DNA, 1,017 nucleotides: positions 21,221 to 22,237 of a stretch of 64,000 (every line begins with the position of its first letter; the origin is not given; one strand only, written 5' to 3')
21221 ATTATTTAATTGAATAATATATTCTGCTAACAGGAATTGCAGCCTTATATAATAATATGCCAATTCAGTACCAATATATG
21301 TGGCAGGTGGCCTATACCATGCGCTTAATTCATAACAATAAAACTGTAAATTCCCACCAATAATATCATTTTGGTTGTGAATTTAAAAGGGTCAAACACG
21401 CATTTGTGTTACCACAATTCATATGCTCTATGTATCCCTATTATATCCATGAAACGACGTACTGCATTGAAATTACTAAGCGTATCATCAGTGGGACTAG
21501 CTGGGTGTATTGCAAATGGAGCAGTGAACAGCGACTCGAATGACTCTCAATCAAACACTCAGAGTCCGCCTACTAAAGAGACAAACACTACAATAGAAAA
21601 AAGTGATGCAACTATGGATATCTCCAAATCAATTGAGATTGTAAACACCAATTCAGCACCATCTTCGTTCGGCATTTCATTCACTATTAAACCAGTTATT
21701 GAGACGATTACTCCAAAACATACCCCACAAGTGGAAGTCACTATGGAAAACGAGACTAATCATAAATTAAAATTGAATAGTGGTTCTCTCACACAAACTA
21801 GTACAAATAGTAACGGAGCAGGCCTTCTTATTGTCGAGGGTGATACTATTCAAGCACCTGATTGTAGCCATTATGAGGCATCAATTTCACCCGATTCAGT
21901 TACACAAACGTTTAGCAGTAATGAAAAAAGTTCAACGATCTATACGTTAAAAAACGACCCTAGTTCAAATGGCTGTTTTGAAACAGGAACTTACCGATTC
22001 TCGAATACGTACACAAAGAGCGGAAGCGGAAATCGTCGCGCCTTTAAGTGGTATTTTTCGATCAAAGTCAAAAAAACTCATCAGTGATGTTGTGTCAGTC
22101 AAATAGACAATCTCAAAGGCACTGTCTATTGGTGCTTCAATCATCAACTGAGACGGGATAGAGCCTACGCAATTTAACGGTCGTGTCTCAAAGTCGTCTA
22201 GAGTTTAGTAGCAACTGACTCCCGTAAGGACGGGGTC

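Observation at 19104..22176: Low-GC island carrying a Tat-secreted S1-like serine protease, a Tat lipoprotein and a HEPN-like protein, bracketed by two same-family insertion sequences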

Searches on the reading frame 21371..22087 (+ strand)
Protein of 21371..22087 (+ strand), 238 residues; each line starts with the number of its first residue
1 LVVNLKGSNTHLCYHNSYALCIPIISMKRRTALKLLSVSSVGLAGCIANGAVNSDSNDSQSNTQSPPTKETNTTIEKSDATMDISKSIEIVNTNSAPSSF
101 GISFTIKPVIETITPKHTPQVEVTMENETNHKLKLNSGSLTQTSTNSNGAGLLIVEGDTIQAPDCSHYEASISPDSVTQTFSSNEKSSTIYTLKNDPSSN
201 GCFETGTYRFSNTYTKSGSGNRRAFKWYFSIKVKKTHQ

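Call 3: search_protein_families(library=pfam, proteins=[window:21371-22087:+], max_evalue=1)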
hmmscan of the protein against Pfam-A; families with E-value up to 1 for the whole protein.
window:21371-22087:+ (238 aa): 2 families
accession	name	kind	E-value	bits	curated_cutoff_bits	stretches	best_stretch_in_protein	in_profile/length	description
PF24381.1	DUF7537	-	0.045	13.7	31.7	1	35-145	5-100/258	Family of unknown function (DUF7537)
PF22076.2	Cep192_D6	-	0.062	14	35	1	83-133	21-76/101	Cep192 domain 6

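Call 4: search_protein_families(library=ncbifam, proteins=[window:21371-22087:+], max_evalue=1)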
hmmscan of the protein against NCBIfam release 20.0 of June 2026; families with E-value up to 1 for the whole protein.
window:21371-22087:+ (238 aa): 1 family
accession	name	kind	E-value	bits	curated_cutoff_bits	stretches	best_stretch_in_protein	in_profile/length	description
TIGR02722.1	lp_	equivalog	0.027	14.5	110.55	1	34-136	5-88/189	penicillin-binding protein activator LpoB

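Call 23: find_homologous_proteins(query=window:21449-22087:+)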
Query window:21449-22087:+ (212 aa): 2 proteins with E <= 0.001 among 196 candidates.
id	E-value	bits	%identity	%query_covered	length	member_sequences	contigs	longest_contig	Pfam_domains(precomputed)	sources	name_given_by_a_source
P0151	7.0e-131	452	100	100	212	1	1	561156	-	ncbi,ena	-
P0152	8.4e-51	191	51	98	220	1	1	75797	-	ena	-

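Call 25: find_encoding_contigs(protein=P0152, flank=8000, max_places=4)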
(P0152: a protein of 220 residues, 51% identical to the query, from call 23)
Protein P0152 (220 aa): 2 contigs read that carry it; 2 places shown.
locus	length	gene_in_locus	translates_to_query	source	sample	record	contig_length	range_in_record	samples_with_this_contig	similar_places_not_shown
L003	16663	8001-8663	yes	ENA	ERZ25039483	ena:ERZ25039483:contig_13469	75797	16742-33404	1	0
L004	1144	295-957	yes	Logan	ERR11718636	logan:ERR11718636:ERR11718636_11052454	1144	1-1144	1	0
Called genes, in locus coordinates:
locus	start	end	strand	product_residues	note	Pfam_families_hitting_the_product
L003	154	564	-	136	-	PF25925:DUF7970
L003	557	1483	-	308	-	PF01656:CbiA, PF02374:ArsA_ATPase (weak), PF06564:CBP_BcsQ, PF09140:MipZ (faint), PF10609:ParA, PF13614:AAA_31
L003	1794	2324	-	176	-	PF26425:PIN_halo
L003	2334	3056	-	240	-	PF09339:HTH_IclR (weak), PF24218:DUF7437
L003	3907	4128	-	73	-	-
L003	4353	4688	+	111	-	PF03551:PadR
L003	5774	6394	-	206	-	PF01978:TrmB (faint), PF24034:DUF7343 (faint), PF25213:HVO_A0261_N (faint), PF04182:B-block_TFIIIC (weak), PF13463:HTH_27 (faint), PF12802:MarR_2, PF01047:MarR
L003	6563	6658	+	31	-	-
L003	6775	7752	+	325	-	PF25943:DUF7983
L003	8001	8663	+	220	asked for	-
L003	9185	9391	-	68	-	-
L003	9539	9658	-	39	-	-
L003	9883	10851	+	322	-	PF12762:DDE_Tnp_IS1595 (weak)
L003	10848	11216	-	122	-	PF00400:WD40 (faint), PF07676:PD40 (faint), PF23381:Beta-prop_IFT122_1st (weak), PF24814:WD40_Prp19 (weak), PF25174:Beta-prop_THOC3, PF10282:Lactonase (weak)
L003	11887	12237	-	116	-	PF04307:YdjM (weak)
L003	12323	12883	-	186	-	-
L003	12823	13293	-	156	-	PF09335:VTT_dom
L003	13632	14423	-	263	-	PF00106:adh_short, PF08659:KR, PF13561:adh_short_C2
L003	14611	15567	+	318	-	PF09335:VTT_dom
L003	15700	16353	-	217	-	PF02535:Zip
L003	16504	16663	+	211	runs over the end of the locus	-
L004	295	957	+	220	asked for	-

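Call 28: search_protein_families(library=pfam, proteins=[L003:6775-7752:+, P0152], max_evalue=0.1)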
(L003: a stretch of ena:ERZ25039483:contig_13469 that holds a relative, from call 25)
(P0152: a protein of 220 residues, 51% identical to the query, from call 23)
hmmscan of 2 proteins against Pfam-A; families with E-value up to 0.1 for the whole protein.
L003:6775-7752:+ (325 aa): 0 families

P0152 (220 aa): 0 families

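Call 48: search_solved_structures(query=A3, max_evalue=10, show_alignments=2)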
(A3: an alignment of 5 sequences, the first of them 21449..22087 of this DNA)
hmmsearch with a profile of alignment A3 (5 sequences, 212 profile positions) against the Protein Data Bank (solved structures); distinct sequences matched with E-value up to 10: 0.

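Call 49: search_protein_families(library=pfam, alignment_id=A3, max_evalue=1)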
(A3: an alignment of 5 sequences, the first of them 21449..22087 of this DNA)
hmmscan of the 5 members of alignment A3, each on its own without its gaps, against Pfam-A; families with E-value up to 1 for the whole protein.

A. member 1, window:21449-22087:+ (212 aa): 3 families
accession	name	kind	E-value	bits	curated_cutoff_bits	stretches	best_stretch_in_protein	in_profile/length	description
PF22076.2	Cep192_D6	-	0.045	14.4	35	1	57-107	21-76/101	Cep192 domain 6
PF00635.32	Motile_Sperm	-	0.047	14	25.9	1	77-111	45-86/109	MSP (Major sperm protein) domain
PF24381.1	DUF7537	-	0.057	13.4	31.7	1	9-119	5-100/258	Family of unknown function (DUF7537)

B. families by the number of members that match (of 5 scanned): 5 families
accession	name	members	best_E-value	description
PF16175.11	DUF4875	1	0.033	Domain of unknown function (DUF4875)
PF22076.2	Cep192_D6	1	0.045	Cep192 domain 6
PF00635.32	Motile_Sperm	1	0.047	MSP (Major sperm protein) domain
PF24381.1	DUF7537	1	0.057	Family of unknown function (DUF7537)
PF00388.25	PI-PLC-X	1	0.11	Phosphatidylinositol-specific phospholipase C, X domain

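Call 50: search_protein_families(library=padloc, proteins=[window:21449-22087:+], max_evalue=1)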
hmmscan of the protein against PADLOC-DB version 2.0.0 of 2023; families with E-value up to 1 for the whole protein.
window:21449-22087:+ (212 aa): 0 families

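Call 51: search_protein_families(library=phrogs, proteins=[window:21449-22087:+], max_evalue=1)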
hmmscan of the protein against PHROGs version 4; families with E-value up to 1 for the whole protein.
window:21449-22087:+ (212 aa): 1 family
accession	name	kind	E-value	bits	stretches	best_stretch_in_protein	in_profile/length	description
phrog_2682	-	unknown function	0.5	12.3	0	11-40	7-38/52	-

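Call 64: search_dna_similar(query=window:21449-22087:+, collection=plasmids, mode=protein, max_evalue=0.001, max_rows=40)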
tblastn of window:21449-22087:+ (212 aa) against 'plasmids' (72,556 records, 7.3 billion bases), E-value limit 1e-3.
Records with a match: 7; places in all: 7; records where one place covers at least 80% of the query: 4.
Best place of each record, by identity: <60% 7.
By first word of the organism name: Haladaptatus 4; Haloprofundus 2; Halogeometricum 1.
By predicted mobility (MOB-suite, as given by PLSDB): non-mobilizable 7.
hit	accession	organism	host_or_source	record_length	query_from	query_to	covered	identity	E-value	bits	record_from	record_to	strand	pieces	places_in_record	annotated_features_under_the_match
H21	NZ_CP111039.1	Haladaptatus caseinilyticus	cell culture,sediment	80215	1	209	99%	24.0%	2e-7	58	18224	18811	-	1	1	hypothetical protein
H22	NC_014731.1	Halogeometricum borinquense DSM 11551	-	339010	3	208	97%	23.8%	1e-4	49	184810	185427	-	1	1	hypothetical protein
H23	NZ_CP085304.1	Haladaptatus pallidirubidus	cell culture,saline soil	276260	1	207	98%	22.9%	2e-6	55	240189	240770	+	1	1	hypothetical protein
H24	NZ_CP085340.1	Haladaptatus halobius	cell culture,saline soil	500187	1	207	98%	22.6%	7e-7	56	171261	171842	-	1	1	hypothetical protein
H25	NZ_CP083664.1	Haloprofundus salinisoli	cell culture,saline soil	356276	62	212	71%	24.5%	6e-4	47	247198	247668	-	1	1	hypothetical protein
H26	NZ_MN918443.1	Haloprofundus sp. MHR1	-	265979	62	208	69%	25.2%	3e-4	48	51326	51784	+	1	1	hypothetical protein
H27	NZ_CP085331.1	Haladaptatus salinisoli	cell culture,saline soil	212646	52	207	74%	23.4%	1e-6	56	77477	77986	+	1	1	hypothetical protein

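Call 73: get_annotated_region(hit=H21, flank=4000)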
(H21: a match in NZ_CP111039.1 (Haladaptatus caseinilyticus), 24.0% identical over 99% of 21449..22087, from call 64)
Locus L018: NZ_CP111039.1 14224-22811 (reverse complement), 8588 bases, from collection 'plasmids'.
description: Haladaptatus caseinilyticus strain ZJ1 plasmid unnamed3, complete sequence
organism: Haladaptatus caseinilyticus (NCBI taxid 2993314)
taxonomy: Archaea; Euryarchaeota; Halobacteria; Halobacteriales; Haladaptataceae; Haladaptatus; Haladaptatus caseinilyticus
host: -; source: cell culture,sediment; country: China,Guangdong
typing (MOB-suite, as given by PLSDB): non-mobilizable
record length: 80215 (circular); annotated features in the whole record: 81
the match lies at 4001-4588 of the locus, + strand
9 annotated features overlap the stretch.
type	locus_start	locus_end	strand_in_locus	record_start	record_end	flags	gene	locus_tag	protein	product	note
CDS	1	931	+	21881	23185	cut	-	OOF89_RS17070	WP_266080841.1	MFS transporter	GO:0055085 - transmembrane transport [Evidence IEA]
CDS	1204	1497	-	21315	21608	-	-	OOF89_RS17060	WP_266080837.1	hypothetical protein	-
CDS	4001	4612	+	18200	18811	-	-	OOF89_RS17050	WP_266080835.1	hypothetical protein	-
CDS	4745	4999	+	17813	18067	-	-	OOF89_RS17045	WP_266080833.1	hypothetical protein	-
CDS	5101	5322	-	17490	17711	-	-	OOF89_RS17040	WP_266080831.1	hypothetical protein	-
CDS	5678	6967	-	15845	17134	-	-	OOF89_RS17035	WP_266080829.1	PQQ-binding-like beta-propeller repeat protein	-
CDS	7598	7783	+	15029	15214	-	-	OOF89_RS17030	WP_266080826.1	hypothetical protein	-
CDS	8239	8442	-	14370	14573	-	-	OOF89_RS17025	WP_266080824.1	hypothetical protein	-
CDS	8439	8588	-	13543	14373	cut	-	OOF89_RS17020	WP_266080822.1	hypothetical protein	-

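Call 74: get_annotated_region(hit=H22, flank=4000)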
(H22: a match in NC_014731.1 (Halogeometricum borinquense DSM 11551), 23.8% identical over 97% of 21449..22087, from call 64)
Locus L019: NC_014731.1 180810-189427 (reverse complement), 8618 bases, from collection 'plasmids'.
description: Halogeometricum borinquense DSM 11551 plasmid pHBOR02, complete sequence
organism: Halogeometricum borinquense DSM 11551 (NCBI taxid 469382)
taxonomy: Archaea; Euryarchaeota; Halobacteria; Halobacteriales; Haloferacaceae; Halogeometricum; Halogeometricum borinquense; Halogeometricum borinquense DSM 11551
host: -; source: -; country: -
typing (MOB-suite, as given by PLSDB): non-mobilizable
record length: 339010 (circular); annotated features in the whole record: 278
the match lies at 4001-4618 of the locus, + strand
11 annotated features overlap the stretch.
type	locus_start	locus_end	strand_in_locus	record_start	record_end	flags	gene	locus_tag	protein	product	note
CDS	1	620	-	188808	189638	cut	thiD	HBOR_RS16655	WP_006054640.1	bifunctional hydroxymethylpyrimidine kinase/phosphomethylpyrimidine kinase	GO:0009228 - thiamine biosynthetic process [Evidence IEA]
CDS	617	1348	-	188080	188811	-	-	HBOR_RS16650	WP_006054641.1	SDR family oxidoreductase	-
CDS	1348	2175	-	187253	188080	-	thiM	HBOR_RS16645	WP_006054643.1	hydroxyethylthiazole kinase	GO:0009228 - thiamine biosynthetic process [Evidence IEA]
CDS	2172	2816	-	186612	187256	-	thiE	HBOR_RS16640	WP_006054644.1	thiamine phosphate synthase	GO:0009228 - thiamine biosynthetic process [Evidence IEA]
CDS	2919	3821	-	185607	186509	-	-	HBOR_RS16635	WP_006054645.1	NAD(P)/FAD-dependent oxidoreductase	-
CDS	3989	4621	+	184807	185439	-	-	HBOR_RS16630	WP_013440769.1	hypothetical protein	-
CDS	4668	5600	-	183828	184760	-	-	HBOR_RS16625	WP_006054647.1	PfkB family carbohydrate kinase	-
CDS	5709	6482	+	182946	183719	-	-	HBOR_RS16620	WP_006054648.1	SDR family oxidoreductase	-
CDS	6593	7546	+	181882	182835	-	-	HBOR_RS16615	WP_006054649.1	nucleoside hydrolase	-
CDS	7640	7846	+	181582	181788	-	-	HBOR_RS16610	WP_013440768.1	hypothetical protein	-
CDS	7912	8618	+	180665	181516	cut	-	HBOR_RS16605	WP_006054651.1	universal stress protein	-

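Call 75: get_annotated_region(hit=H23, flank=4000)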
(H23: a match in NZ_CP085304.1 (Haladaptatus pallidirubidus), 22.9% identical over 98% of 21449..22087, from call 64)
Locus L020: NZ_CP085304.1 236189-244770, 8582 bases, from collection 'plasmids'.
description: Haladaptatus pallidirubidus strain YIM 93656 plasmid unnamed3, complete sequence
organism: Haladaptatus pallidirubidus (NCBI taxid 1008152)
taxonomy: Archaea; Euryarchaeota; Halobacteria; Halobacteriales; Haladaptataceae; Haladaptatus; Haladaptatus pallidirubidus
host: -; source: cell culture,saline soil; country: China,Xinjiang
typing (MOB-suite, as given by PLSDB): non-mobilizable
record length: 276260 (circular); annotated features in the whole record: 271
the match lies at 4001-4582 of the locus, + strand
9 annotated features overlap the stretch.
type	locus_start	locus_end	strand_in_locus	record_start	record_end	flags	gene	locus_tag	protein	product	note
CDS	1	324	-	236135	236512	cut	-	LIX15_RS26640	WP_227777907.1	CBS domain-containing protein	-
CDS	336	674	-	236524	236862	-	-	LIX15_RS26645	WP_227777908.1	site-2 protease family protein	GO:0006508 - proteolysis [Evidence IEA]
CDS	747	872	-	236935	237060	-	-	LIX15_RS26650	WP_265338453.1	hypothetical protein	-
CDS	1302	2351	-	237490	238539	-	-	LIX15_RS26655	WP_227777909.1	LEA type 2 family protein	-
CDS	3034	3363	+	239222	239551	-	-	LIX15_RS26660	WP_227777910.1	HalOD1 output domain-containing protein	-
CDS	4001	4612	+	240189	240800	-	-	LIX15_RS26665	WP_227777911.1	hypothetical protein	-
CDS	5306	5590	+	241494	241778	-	-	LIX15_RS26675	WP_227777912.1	hypothetical protein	-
CDS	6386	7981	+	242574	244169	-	-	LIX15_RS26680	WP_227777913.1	ABC transporter substrate-binding protein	-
CDS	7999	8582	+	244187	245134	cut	-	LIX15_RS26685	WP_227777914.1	nickel ABC transporter permease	GO:0055085 - transmembrane transport [Evidence IEA]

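Call 76: get_annotated_region(hit=H24, flank=4000)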
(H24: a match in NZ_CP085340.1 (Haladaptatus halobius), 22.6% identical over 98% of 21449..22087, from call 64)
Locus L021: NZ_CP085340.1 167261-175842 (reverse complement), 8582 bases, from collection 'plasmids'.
description: Haladaptatus halobius strain PSR5 plasmid unnamed4, complete sequence
organism: Haladaptatus halobius (NCBI taxid 2884875)
taxonomy: Archaea; Euryarchaeota; Halobacteria; Halobacteriales; Haladaptataceae; Haladaptatus; Haladaptatus halobius
host: -; source: cell culture,saline soil; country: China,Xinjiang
typing (MOB-suite, as given by PLSDB): non-mobilizable
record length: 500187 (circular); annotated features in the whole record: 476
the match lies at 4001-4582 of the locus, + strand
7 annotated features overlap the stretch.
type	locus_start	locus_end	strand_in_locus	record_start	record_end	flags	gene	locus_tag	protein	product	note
CDS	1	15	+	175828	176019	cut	-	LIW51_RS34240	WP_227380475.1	hypothetical protein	-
CDS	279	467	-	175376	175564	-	-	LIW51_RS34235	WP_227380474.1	hypothetical protein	-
CDS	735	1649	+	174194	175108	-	-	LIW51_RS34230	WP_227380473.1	DUF106 domain-containing protein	-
CDS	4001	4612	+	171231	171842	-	-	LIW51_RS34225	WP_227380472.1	hypothetical protein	-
CDS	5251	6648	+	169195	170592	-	-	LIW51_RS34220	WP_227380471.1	M14 family zinc carboxypeptidase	GO:0006508 - proteolysis [Evidence IEA]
CDS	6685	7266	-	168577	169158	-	-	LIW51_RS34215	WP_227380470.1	GNAT family N-acetyltransferase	-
CDS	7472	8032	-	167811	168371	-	-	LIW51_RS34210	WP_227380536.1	GNAT family protein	-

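Call 77: get_annotated_region(hit=H25, flank=4000)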
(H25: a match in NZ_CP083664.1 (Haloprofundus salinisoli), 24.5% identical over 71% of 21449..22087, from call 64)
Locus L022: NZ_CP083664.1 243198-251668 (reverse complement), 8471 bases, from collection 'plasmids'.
description: Haloprofundus salinisoli strain SQT7-1 plasmid unnamed1, complete sequence
organism: Haloprofundus salinisoli (NCBI taxid 2876193)
taxonomy: Archaea; Euryarchaeota; Halobacteria; Halobacteriales; Haloferacaceae; Haloprofundus; Haloprofundus salinisoli
host: -; source: cell culture,saline soil; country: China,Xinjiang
typing (MOB-suite, as given by PLSDB): non-mobilizable
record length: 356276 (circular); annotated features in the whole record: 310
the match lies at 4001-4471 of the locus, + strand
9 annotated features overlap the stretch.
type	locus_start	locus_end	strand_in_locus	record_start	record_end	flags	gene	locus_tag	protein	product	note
CDS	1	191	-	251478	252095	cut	-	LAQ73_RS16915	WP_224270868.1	NUDIX hydrolase N-terminal domain-containing protein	-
CDS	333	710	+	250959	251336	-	-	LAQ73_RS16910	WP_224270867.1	Rid family detoxifying hydrolase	GO:0008152 - metabolic process [Evidence IEA]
CDS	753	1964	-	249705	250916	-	-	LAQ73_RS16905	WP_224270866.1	aminotransferase class V-fold PLP-dependent enzyme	-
CDS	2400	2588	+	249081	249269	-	-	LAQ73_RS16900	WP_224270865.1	hypothetical protein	-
CDS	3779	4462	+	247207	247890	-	-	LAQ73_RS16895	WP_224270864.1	hypothetical protein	-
CDS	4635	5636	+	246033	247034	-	-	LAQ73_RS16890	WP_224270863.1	Cdc6/Cdc18 family protein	-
CDS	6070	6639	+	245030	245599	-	-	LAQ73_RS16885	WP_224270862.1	hypothetical protein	-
CDS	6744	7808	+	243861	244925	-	-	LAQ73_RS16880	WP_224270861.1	TIGR00341 family protein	-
CDS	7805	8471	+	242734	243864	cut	-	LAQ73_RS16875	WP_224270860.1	hypothetical protein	-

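Call 78: get_annotated_region(hit=H26, flank=4000)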
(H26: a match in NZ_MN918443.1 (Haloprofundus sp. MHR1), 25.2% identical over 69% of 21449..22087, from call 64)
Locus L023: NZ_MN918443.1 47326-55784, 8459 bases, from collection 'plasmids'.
description: Haloprofundus sp. MHR1 plasmid pMHR1-3, complete sequence
organism: Haloprofundus sp. MHR1 (NCBI taxid 2572921)
taxonomy: Archaea; Euryarchaeota; Halobacteria; Halobacteriales; Haloferacaceae; Haloprofundus; Haloprofundus sp. MHR1
host: -; source: -; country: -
typing (MOB-suite, as given by PLSDB): non-mobilizable
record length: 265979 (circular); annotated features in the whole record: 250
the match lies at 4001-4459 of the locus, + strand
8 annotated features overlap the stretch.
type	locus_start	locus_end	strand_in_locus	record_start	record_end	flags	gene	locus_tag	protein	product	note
CDS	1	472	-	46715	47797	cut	-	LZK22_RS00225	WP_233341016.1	aldose 1-epimerase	-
CDS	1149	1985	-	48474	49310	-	-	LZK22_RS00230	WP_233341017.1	PH domain-containing protein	-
CDS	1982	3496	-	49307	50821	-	-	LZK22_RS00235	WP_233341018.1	PH domain-containing protein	-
CDS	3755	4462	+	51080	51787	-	-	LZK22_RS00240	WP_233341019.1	hypothetical protein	-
CDS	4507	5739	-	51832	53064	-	-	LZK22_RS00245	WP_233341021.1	cytochrome P450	-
CDS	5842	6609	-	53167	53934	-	-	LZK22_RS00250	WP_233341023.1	enoyl-CoA hydratase-related protein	-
CDS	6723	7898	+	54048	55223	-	-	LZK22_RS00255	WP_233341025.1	thiolase domain-containing protein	-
CDS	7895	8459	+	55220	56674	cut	-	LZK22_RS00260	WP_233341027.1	zinc ribbon domain-containing protein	-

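Call 79: get_annotated_region(hit=H27, flank=4000)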
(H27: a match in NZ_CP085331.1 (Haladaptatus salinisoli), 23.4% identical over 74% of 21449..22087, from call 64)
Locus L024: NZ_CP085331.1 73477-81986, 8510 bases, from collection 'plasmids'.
description: Haladaptatus salinisoli strain PSR8 plasmid unnamed4, complete sequence
organism: Haladaptatus salinisoli (NCBI taxid 2884876)
taxonomy: Archaea; Euryarchaeota; Halobacteria; Halobacteriales; Haladaptataceae; Haladaptatus; Haladaptatus salinisoli
host: -; source: cell culture,saline soil; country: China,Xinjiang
typing (MOB-suite, as given by PLSDB): non-mobilizable
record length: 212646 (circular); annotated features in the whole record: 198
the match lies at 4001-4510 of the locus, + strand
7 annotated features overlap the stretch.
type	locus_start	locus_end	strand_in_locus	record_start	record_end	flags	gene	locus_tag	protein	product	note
CDS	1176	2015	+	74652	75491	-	-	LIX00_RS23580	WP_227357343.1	helix-turn-helix domain-containing protein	-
CDS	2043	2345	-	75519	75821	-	-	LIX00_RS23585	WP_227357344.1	HalOD1 output domain-containing protein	-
CDS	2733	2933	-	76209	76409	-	-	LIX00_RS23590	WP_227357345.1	hypothetical protein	-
CDS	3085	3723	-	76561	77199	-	-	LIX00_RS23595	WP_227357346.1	helix-turn-helix domain-containing protein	-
CDS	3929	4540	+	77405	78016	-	-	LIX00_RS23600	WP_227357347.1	hypothetical protein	-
CDS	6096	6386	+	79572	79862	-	-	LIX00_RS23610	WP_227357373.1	PadR family transcriptional regulator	-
CDS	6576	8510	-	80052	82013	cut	-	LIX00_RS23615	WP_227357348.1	archaea-specific SMC-related protein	-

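Call 97: search_solved_structures(query=A6, max_evalue=10, show_alignments=2)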
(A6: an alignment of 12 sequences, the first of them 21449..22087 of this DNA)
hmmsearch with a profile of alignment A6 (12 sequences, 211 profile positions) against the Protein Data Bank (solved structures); distinct sequences matched with E-value up to 10: 0.

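Call 98: search_protein_families(library=pfam, alignment_id=A6, max_evalue=0.5)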
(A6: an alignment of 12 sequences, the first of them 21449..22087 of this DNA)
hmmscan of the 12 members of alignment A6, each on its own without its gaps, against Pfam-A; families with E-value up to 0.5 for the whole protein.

A. member 1, window:21449-22087:+ (212 aa): 3 families
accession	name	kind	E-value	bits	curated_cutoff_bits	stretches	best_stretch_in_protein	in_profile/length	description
PF22076.2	Cep192_D6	-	0.045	14.4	35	1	57-107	21-76/101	Cep192 domain 6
PF00635.32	Motile_Sperm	-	0.047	14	25.9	0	77-111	45-86/109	MSP (Major sperm protein) domain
PF24381.1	DUF7537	-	0.057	13.4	31.7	1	9-119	5-100/258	Family of unknown function (DUF7537)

B. families by the number of members that match (of 12 scanned): 9 families
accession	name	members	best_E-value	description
PF10518.14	TAT_signal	2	0.051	TAT (twin-arginine translocation) pathway signal sequence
PF14016.12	DUF4232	1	0.0072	Domain of unknown function (DUF4232)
PF16175.11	DUF4875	1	0.033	Domain of unknown function (DUF4875)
PF17678.7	Glyco_hydro_92N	1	0.038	Glycosyl hydrolase family 92 N-terminal domain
PF22076.2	Cep192_D6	1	0.045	Cep192 domain 6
PF00635.32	Motile_Sperm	1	0.047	MSP (Major sperm protein) domain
PF24381.1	DUF7537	1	0.057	Family of unknown function (DUF7537)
PF00388.25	PI-PLC-X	1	0.11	Phosphatidylinositol-specific phospholipase C, X domain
PF12690.13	BsuPI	1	0.15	Intracellular proteinase inhibitor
